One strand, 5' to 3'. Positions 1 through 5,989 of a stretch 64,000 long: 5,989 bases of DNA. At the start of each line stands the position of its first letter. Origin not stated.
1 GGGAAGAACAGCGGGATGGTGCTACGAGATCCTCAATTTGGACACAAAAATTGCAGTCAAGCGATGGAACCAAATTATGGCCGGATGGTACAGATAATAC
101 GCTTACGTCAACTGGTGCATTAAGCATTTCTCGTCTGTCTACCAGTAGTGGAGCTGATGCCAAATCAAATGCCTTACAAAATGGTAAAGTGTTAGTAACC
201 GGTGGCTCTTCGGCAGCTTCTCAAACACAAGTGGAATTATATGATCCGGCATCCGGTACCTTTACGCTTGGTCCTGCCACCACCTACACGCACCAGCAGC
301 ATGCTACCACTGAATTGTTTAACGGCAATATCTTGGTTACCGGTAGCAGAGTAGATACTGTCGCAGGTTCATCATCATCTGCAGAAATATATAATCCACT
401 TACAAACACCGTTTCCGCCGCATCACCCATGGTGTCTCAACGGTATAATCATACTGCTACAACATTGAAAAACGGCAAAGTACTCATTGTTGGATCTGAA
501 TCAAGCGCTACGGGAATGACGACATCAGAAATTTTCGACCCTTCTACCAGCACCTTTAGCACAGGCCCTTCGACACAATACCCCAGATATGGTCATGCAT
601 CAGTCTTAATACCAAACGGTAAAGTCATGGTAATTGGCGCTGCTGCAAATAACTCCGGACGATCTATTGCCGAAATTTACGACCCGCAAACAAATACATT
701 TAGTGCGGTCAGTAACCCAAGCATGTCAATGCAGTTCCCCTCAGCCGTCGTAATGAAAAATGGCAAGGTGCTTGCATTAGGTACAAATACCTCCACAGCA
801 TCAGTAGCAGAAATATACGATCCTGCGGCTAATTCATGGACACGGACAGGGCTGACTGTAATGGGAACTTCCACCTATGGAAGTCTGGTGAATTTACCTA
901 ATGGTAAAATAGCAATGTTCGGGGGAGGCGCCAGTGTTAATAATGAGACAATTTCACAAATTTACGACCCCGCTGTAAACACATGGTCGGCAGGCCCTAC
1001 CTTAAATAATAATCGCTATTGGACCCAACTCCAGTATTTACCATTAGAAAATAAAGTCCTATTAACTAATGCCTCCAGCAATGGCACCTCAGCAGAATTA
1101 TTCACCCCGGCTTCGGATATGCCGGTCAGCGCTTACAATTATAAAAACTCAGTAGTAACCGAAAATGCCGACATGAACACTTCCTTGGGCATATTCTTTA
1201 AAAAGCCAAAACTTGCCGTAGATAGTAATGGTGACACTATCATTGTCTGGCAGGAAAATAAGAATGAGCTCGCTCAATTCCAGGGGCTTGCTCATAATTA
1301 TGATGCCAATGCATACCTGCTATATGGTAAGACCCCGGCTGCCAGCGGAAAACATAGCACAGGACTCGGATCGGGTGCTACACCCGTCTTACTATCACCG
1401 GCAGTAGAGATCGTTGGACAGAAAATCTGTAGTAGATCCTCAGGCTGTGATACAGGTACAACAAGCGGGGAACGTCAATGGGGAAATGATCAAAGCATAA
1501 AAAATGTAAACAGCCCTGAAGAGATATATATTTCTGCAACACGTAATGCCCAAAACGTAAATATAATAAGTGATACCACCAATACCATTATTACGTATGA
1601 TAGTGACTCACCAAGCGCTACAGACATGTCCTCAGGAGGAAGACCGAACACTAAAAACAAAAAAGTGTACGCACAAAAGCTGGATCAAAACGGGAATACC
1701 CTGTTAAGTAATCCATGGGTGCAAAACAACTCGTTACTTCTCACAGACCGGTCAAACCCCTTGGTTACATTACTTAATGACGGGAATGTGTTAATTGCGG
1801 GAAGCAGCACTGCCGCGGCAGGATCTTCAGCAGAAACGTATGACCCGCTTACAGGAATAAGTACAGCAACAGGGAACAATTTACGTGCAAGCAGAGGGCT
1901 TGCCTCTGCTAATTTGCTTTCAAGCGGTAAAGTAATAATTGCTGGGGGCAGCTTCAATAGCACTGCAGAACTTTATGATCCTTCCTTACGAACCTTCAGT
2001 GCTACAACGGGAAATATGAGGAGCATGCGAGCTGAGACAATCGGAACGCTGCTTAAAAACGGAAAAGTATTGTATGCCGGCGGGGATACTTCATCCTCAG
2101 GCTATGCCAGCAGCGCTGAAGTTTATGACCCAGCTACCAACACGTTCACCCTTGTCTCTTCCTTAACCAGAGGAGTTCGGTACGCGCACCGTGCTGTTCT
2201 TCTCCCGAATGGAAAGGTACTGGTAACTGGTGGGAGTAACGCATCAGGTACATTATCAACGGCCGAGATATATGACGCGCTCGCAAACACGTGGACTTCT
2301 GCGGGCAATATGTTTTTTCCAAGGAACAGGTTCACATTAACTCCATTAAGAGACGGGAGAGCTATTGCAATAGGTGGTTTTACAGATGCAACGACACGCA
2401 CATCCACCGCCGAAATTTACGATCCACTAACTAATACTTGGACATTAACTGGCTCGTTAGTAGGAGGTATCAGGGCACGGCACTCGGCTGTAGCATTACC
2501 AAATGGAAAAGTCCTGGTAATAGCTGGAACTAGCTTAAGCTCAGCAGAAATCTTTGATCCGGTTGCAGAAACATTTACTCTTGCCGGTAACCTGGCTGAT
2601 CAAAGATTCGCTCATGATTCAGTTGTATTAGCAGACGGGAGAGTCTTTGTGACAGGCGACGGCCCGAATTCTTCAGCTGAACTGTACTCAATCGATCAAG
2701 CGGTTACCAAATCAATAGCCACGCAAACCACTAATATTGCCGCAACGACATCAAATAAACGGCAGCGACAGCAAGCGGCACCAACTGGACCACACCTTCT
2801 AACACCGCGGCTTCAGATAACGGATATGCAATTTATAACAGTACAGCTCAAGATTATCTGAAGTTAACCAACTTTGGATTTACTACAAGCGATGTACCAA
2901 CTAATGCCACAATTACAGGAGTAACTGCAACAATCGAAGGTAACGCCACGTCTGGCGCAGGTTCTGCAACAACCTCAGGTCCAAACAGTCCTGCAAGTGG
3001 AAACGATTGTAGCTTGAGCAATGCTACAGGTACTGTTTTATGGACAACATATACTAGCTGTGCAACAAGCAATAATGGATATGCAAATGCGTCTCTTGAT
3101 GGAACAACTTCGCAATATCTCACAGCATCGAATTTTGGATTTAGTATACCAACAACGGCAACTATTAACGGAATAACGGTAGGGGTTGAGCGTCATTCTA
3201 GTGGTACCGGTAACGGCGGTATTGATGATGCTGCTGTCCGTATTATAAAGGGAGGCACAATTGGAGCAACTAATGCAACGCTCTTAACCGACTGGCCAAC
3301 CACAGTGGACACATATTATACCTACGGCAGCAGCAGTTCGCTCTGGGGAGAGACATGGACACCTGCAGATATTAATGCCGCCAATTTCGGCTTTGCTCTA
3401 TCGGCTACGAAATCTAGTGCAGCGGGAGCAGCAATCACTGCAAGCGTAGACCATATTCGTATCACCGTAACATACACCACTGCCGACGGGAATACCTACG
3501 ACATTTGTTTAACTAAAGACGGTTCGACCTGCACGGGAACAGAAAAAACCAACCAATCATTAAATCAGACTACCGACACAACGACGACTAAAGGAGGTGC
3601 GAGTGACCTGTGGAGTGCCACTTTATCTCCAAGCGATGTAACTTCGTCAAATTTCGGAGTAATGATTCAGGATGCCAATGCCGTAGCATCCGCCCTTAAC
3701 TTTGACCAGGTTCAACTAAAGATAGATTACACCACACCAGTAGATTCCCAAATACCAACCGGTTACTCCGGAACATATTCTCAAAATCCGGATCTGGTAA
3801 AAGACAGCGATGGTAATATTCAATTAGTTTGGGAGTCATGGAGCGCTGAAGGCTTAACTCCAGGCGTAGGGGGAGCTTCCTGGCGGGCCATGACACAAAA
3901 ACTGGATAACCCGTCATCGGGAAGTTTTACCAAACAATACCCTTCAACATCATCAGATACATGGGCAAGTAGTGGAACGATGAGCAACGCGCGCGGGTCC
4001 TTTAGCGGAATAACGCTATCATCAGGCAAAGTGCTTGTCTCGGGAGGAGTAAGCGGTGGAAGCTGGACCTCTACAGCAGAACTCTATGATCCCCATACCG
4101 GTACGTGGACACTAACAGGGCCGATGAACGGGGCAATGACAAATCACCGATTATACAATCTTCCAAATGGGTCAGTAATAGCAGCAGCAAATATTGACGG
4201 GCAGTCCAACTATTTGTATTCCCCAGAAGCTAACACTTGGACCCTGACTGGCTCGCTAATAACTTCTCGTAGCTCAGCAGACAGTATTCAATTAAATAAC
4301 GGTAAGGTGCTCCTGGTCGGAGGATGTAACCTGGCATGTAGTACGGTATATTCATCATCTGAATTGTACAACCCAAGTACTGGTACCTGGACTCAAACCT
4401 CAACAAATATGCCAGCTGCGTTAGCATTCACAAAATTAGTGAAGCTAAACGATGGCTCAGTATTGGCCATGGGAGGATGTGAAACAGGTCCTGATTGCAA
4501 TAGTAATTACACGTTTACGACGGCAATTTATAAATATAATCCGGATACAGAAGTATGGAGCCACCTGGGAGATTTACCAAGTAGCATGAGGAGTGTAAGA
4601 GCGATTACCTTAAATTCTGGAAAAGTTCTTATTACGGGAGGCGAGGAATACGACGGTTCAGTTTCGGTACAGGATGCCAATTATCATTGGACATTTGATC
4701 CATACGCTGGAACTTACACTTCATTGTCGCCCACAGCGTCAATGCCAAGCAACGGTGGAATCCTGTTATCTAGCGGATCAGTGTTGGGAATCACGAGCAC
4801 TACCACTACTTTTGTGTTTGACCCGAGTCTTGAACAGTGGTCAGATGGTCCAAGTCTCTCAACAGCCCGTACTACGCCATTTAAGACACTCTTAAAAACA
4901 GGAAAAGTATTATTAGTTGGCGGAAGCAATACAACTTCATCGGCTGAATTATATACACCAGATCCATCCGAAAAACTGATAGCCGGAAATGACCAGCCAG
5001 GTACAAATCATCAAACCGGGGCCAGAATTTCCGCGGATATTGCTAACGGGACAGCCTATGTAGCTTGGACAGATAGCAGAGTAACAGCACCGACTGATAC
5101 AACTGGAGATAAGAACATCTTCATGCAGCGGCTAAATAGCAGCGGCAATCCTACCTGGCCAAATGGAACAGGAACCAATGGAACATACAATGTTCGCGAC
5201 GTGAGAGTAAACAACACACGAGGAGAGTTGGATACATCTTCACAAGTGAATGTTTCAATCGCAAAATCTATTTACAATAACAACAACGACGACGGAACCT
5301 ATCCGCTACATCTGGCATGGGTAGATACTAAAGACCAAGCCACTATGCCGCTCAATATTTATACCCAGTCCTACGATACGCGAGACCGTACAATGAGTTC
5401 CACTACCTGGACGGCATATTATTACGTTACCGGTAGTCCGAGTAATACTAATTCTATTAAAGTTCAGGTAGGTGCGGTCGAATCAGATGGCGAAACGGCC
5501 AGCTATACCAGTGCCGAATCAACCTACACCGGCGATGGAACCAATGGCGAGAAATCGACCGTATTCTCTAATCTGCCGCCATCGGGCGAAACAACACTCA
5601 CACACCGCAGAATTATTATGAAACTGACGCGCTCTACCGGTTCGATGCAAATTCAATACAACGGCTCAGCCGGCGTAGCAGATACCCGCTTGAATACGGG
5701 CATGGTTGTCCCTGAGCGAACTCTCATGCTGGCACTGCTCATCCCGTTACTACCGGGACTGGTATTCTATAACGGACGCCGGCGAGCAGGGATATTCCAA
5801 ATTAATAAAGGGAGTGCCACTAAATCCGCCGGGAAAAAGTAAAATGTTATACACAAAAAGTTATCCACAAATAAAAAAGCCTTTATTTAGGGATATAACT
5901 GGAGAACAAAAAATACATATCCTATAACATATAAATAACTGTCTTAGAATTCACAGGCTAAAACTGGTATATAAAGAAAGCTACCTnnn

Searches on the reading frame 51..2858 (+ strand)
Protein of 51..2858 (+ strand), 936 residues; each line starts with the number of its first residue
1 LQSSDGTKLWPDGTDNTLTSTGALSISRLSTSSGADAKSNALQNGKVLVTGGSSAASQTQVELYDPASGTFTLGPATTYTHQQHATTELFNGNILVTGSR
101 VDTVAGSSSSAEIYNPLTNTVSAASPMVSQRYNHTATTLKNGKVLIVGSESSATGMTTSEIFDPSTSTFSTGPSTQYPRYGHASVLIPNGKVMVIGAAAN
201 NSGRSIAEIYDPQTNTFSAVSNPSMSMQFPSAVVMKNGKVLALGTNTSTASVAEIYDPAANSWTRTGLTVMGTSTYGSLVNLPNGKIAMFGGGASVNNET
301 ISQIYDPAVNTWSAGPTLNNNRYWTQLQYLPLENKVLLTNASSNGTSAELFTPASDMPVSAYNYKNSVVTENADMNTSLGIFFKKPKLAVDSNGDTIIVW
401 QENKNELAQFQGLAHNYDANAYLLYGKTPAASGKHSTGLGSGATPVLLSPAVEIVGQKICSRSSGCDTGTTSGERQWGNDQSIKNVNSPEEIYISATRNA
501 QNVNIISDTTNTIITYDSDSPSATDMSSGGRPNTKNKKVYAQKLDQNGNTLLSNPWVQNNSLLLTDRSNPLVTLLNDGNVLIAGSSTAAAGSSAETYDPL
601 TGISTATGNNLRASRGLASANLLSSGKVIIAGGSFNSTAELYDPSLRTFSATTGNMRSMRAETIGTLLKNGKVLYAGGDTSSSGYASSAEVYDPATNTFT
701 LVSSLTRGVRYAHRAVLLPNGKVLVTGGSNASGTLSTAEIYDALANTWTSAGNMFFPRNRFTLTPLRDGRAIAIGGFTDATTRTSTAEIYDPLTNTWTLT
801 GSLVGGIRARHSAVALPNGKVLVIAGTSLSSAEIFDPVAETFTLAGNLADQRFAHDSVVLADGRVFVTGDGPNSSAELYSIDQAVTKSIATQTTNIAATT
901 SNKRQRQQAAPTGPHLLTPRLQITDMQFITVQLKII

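Call 3: search_protein_families(library=pfam, proteins=[window:51-2858:+], max_evalue=0.01)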
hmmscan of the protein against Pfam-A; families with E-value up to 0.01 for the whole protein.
window:51-2858:+ (936 aa): 11 families
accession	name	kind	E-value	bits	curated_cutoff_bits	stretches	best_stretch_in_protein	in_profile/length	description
PF13964.12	Kelch_6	-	5.3e-54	179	25.3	5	768-803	11-46/50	Kelch motif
PF01344.31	Kelch_1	-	1.1e-49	166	20.1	3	712-754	3-45/46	Kelch motif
PF13418.12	Kelch_4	-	9.5e-35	118.7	21.6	2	757-802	1-46/49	Galactose oxidase, central domain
PF24681.1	Kelch_KLHDC2_KLHL20_DRC7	-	3.8e-32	111.8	50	4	627-826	10-221/221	KLHDC2/KLHL20/DRC7 Kelch-repeats domain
PF25210.1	Kelch_FKB95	-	2.4e-26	93.4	70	3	156-268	57-167/268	FKB95, Kelch-repeats domain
PF07646.21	Kelch_2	-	1.3e-23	82.1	21.3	0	710-752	2-45/48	Kelch motif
PF24981.1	Beta-prop_ATRN-LZTR1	-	2.4e-19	70.2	50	3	676-876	4-226/289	Attractin/LZTR1 beta-propeller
PF07250.17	Glyoxal_oxid_N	-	3.1e-16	59.8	37.5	0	209-303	50-146/243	Glyoxal oxidase N-terminus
PF13415.12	Kelch_3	-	1.4e-09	38.3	22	0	674-711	6-42/48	Galactose oxidase, central domain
PF25369.1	SH3_VIII-1_N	-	0.0023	17.7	27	0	811-832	24-45/45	Myosin-1-like, N-terminal SH3 domain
PF17164.10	DUF5122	-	0.005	17.5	27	0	576-593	2-19/36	Domain of unknown function (DUF5122) beta-propeller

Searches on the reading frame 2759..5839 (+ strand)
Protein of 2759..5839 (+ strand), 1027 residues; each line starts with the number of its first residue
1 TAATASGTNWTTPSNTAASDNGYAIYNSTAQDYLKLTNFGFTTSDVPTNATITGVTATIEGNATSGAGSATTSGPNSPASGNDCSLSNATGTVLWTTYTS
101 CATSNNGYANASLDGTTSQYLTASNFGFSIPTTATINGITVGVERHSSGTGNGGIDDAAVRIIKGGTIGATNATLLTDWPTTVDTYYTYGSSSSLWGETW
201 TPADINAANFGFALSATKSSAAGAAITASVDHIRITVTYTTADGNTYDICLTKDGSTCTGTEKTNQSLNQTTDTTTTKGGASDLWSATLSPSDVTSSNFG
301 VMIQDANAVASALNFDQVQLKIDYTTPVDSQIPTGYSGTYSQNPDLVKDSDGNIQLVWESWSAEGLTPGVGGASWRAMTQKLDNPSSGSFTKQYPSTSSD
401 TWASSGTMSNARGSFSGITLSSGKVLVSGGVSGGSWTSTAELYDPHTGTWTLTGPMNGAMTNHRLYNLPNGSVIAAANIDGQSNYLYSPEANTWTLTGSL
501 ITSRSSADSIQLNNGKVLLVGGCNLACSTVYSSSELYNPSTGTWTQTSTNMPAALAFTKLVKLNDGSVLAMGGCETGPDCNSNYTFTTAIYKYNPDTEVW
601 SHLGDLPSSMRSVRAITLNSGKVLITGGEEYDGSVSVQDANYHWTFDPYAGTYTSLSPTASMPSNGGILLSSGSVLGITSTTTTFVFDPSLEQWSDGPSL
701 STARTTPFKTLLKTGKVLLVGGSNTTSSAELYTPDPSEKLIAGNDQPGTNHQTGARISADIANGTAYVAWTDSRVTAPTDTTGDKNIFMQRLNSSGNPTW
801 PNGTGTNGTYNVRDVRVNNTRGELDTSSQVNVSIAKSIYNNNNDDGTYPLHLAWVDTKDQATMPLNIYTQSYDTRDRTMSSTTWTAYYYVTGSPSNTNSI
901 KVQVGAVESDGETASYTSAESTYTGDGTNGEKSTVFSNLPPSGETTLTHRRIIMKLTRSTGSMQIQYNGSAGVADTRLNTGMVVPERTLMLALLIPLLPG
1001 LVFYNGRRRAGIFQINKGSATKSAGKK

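Call 3: search_protein_families(library=pfam, proteins=[window:3014-5839:+], max_evalue=0.01)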
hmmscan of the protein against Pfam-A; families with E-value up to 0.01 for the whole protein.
window:3014-5839:+ (942 aa): 10 families
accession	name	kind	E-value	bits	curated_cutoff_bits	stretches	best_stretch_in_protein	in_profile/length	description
PF01344.31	Kelch_1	-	2.7e-20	72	20.1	2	330-372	4-46/46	Kelch motif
PF13964.12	Kelch_6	-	6.7e-18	64.4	25.3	1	330-373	4-48/50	Kelch motif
PF07646.21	Kelch_2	-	1.5e-14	53.5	21.3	1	334-371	8-47/48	Kelch motif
PF25210.1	Kelch_FKB95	-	1.3e-11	45.1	70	1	313-415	66-168/268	FKB95, Kelch-repeats domain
PF24681.1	Kelch_KLHDC2_KLHL20_DRC7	-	1.3e-10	41.4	50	2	400-579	29-202/221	KLHDC2/KLHL20/DRC7 Kelch-repeats domain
PF13415.12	Kelch_3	-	3.6e-10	40.2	22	1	429-472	1-42/48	Galactose oxidase, central domain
PF24996.1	NANM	-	4.5e-10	39.4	45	1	497-544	160-207/350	N-acetylneuraminate epimerase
PF13418.12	Kelch_4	-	7.4e-10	39.1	21.6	1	424-467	7-48/49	Galactose oxidase, central domain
PF24981.1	Beta-prop_ATRN-LZTR1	-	2.8e-09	37.1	50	1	401-551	71-227/289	Attractin/LZTR1 beta-propeller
PF08950.16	DUF1861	-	0.0084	15.7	28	0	429-540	35-145/296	Protein of unknown function (DUF1861)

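Call 15: search_protein_families(library=ncbifam, proteins=[window:3014-5839:+], max_evalue=0.1)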
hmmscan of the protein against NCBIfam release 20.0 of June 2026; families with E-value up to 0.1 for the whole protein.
window:3014-5839:+ (942 aa): 4 families
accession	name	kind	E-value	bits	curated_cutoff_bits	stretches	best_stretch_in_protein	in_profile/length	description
NF052501.1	RdCuOxGlxASco2837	equivalog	1.3e-15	56.7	800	3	397-467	265-337/645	radical copper oxidase GlxA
NF010730.0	PRK14131.1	subfamily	2.7e-11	42.8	416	2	498-548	192-242/384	N-acetylneuraminate epimerase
TIGR03547.1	muta_rot_YjhT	subfamily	1.7e-10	40.6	256.35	2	408-490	42-128/346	YjhT family mutarotase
TIGR03548.1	mutarot_permut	subfamily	2e-06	27.2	243.2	0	393-440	182-234/323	cyclically-permuted mutarotase family protein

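Call 29: find_homologous_proteins(query=window:2759-5839:+, max_evalue=1e-10)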
Query window:2759-5839:+ (1027 aa): 422 proteins with E <= 1e-10 among 8000 candidates; the best 120 are listed.
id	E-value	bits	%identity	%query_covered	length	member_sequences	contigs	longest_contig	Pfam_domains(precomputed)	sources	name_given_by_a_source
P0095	0.0e+0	1365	60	98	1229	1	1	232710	PF24996.1,PF07646.22,PF13418.13,PF07250.18,PF13964.13,PF24681.2,PF13415.13,PF01344.32,PF25210.2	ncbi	-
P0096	4.3e-106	374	34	33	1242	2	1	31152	PF18755.7,PF24996.1,PF07646.22,PF13418.13,PF07250.18,PF13964.13,PF24681.2,PF13415.13,PF24981.2,PF01344.32,PF25210.2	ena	-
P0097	1.5e-105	372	51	16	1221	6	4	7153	PF28247.1,PF28238.1,PF20419.5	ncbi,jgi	jgi:hypothetical protein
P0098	3.4e-105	371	37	33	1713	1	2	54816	PF24996.1,PF07646.22,PF13418.13,PF07250.18,PF13964.13,PF24681.2,PF13415.13,PF24981.2,PF01344.32,PF25210.2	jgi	jgi:N-acetylneuraminic acid mutarotase/TolB-like protein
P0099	8.5e-98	347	31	37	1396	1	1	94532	PF07646.22,PF13418.13,PF07250.18,PF13964.13,PF24681.2,PF17164.11,PF13415.13,PF02369.23,PF24981.2,PF01344.32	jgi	jgi:uncharacterized delta-60 repeat protein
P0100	1.5e-96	343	29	33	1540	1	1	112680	PF07646.22,PF13418.13,PF07250.18,PF13964.13,PF24681.2,PF25369.2,PF13415.13,PF24981.2,PF01344.32,PF25210.2,PF24251.2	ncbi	-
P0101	1.5e-90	323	36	33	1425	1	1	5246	PF07646.22,PF13418.13,PF24681.2,PF13415.13,PF24981.2,PF01344.32,PF25210.2,PF18755.7,PF24996.1,PF07250.18,PF13964.13,PF18676.7,PF05345.19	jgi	jgi:uncharacterized repeat protein (TIGR03803 family)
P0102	7.0e-90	321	33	34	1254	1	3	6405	PF07646.22,PF13418.13,PF24681.2,PF13415.13,PF24981.2,PF01344.32,PF25210.2,PF22544.3,PF22073.3,PF18755.7,PF24996.1,PF07250.18,PF13964.13,PF13854.13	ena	-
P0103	2.1e-88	316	37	33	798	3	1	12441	PF07646.22,PF13418.13,PF24681.2,PF17164.11,PF13415.13,PF24981.2,PF01344.32,PF25210.2,PF18755.7,PF24996.1,PF07250.18,PF13964.13,PF25369.2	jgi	jgi:N-acetylneuraminic acid mutarotase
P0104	2.2e-88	316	35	32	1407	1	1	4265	PF24996.1,PF07646.22,PF13418.13,PF07250.18,PF13964.13,PF24681.2,PF13415.13,PF24981.2,PF01344.32,PF25210.2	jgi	jgi:hypothetical protein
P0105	3.0e-88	315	35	34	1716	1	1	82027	PF07646.22,PF13418.13,PF24681.2,PF07610.18,PF13415.13,PF07603.18,PF24981.2,PF01344.32,PF25210.2,PF22544.3,PF22073.3,PF24996.1,PF07250.18,PF15780.12,PF13964.13,PF22066.3,PF12371.15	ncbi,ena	-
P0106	6.1e-86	308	35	31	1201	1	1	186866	PF07646.22,PF13418.13,PF18887.6,PF24681.2,PF13415.13,PF24981.2,PF01344.32,PF25210.2,PF18755.7,PF07250.18,PF13964.13,PF01183.27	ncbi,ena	-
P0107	4.6e-85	305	34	32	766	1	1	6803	PF07646.22,PF13418.13,PF24681.2,PF13415.13,PF24981.2,PF13540.13,PF01344.32,PF25210.2,PF18755.7,PF24996.1,PF07250.18,PF13964.13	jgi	jgi:WD40 repeat protein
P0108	8.5e-85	304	37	32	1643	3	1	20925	PF07646.22,PF13418.13,PF24681.2,PF13415.13,PF17892.8,PF17957.8,PF13750.13,PF17803.8,PF24981.2,PF01344.32,PF25210.2,PF24996.1,PF07250.18,PF13964.13,PF17963.8,PF00400.39,PF19077.7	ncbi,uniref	ncbi:MAG TPA: kelch repeat-containing protein [Archangium sp.]|uniref:kelch repeat-containing protei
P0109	5.2e-83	298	37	30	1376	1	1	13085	PF07495.20,PF07646.22,PF13418.13,PF24681.2,PF13415.13,PF24981.2,PF01344.32,PF25210.2,PF18755.7,PF24996.1,PF07250.18,PF13964.13,PF13854.13,PF19077.7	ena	-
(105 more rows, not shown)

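Call 31: find_encoding_contigs(protein=P0095, flank=10000, max_places=2)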
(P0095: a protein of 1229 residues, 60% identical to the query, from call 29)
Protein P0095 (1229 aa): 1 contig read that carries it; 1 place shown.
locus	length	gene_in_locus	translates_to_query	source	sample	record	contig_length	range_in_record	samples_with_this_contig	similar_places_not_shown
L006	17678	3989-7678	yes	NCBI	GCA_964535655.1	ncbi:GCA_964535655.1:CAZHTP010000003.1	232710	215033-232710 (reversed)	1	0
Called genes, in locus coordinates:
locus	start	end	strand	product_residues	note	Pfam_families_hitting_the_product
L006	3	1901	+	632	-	?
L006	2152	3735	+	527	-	PF01344:Kelch_1 (faint), PF07646:Kelch_2 (faint), PF13415:Beta-prop_FBX42 (faint), PF13964:Beta-prop_Calicin (faint), PF24981:Beta-prop_ATRN-LZTR1 (faint), PF13418:Beta-prop_TYW4 (faint), PF25210:Kelch_FKB95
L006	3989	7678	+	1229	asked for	PF01344:Kelch_1 (faint), PF07250:Glyoxal_oxid_N (faint), PF07646:Kelch_2 (faint), PF13415:Beta-prop_FBX42 (faint), PF13418:Beta-prop_TYW4 (faint), PF13964:Beta-prop_Calicin (weak), PF24681:Kelch_KLHDC2_KLHL20_DRC7 (weak), PF13964:Beta-prop_Calicin (weak), +2 more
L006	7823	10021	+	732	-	PF11028:TMEM260_N, PF00515:TPR_1 (weak), PF13414:TPR_11 (weak)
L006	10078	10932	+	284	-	PF09136:Glucodextran_B (weak)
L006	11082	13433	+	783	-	PF09586:YfhO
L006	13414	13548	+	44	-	-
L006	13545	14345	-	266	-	PF00520:Ion_trans (weak), PF07885:Ion_trans_2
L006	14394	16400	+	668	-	PF11028:TMEM260_N, PF28495:TMEM260_2 (weak)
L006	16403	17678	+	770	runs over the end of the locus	-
